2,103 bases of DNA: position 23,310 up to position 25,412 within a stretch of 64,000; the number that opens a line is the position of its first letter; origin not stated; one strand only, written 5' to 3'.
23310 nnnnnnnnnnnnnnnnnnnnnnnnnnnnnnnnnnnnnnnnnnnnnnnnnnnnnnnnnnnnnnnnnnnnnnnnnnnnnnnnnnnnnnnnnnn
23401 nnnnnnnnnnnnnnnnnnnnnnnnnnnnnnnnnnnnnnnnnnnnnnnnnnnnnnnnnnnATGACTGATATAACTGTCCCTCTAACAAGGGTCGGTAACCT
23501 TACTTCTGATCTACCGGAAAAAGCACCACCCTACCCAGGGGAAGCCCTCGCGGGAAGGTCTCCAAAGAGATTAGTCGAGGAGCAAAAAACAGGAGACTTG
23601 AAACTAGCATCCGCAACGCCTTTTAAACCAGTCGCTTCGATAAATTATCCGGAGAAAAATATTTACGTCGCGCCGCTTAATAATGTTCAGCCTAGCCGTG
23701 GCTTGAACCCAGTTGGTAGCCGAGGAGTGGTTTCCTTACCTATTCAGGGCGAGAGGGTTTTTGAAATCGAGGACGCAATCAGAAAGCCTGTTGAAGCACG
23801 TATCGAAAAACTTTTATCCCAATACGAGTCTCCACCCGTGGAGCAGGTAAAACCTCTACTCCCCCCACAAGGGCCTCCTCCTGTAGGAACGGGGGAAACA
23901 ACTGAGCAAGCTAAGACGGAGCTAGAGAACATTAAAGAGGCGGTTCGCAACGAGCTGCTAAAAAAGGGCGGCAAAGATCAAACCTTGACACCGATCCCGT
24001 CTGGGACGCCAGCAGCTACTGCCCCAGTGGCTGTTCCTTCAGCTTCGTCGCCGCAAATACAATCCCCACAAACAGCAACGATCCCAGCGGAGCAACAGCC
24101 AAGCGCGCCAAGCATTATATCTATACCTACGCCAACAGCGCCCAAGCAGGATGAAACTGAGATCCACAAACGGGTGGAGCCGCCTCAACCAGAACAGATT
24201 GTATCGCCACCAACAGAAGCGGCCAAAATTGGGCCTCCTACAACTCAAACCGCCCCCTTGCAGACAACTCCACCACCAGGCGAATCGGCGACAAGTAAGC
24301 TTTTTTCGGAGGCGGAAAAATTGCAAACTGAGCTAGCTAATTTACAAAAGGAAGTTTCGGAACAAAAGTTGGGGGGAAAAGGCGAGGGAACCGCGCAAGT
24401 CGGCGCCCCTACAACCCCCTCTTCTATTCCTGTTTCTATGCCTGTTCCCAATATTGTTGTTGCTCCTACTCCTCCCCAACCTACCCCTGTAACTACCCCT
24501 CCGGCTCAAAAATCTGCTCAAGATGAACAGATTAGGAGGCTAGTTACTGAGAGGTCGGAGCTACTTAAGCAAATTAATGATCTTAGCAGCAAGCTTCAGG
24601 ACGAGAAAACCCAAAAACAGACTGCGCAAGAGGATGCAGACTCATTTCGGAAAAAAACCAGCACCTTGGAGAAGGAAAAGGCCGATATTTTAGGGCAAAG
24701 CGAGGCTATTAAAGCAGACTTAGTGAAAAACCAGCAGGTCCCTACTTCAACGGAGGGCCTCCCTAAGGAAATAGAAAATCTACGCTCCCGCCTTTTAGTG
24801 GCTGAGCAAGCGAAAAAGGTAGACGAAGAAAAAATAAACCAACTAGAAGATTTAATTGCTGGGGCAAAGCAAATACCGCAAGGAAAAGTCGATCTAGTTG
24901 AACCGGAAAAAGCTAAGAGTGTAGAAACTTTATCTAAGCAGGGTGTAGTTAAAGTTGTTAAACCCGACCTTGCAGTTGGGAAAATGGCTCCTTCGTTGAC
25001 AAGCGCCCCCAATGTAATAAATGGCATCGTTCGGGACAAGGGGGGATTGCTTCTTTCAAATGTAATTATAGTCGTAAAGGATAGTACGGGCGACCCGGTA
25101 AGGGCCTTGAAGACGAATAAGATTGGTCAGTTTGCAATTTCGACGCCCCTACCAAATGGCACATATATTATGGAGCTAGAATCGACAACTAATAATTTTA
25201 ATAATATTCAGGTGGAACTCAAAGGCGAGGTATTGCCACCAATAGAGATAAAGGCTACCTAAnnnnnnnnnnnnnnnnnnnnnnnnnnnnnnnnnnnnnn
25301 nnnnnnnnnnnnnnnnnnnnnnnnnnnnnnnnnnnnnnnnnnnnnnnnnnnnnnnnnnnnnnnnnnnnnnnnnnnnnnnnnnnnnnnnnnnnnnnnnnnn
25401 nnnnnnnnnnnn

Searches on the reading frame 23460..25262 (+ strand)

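Call 61: search_protein_families(library=pfam, proteins=[window:23460-25262:+], max_evalue=0.001)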
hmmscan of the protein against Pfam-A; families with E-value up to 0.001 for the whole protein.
window:23460-25262:+ (600 aa): 2 families
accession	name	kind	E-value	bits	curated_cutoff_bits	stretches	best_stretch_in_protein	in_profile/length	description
PF13620.12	CarboxypepD_reg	-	0.00083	20.1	32.3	1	520-571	2-52/82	Carboxypeptidase regulatory-like domain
PF09430.16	EMC7_beta-sandw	-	0.00098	19.7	26.6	0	534-588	9-60/122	ER membrane protein complex subunit 7, beta-sandwich domain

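Call 112: search_protein_families(library=padloc, proteins=[window:23460-25262:+], max_evalue=0.001)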
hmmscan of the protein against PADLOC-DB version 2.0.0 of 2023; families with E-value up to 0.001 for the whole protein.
window:23460-25262:+ (600 aa): 2 families
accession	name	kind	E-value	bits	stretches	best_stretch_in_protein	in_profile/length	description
PDLC03859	LmuB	-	8.2e-06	23.3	1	280-465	350-471/611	-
PDLC00553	JetC2|JetC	-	0.00049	16.1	1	354-477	439-979/1361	DUF3584 domain; MukB-like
